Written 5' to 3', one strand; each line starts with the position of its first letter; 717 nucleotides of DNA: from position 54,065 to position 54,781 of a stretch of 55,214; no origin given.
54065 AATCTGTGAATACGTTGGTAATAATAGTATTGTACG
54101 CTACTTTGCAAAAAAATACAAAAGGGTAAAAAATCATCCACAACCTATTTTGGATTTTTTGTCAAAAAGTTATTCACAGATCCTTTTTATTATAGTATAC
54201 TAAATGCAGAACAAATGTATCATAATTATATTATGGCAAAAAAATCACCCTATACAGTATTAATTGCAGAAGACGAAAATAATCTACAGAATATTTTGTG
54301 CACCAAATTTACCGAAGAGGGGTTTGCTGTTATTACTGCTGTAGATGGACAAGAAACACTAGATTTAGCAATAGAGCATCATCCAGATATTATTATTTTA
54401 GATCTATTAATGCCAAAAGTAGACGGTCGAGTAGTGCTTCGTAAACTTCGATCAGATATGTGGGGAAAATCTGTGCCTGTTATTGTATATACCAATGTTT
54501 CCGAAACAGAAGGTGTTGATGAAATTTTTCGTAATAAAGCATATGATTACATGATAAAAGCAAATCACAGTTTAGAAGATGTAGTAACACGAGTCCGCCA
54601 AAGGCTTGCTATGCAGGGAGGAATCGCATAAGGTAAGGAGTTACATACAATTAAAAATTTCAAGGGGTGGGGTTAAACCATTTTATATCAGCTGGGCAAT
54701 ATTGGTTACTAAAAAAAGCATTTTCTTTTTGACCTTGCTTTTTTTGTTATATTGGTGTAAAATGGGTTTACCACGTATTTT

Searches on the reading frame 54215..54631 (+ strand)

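Call 65: search_protein_families(library=pfam, proteins=[window:54215-54631:+], max_evalue=0.001)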
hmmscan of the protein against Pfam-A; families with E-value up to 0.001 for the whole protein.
window:54215-54631:+ (138 aa): 1 family
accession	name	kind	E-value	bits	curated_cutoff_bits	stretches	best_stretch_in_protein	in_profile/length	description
PF00072.30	Response_reg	-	1.3e-18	67.6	30.2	1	15-121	1-104/111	Response regulator receiver domain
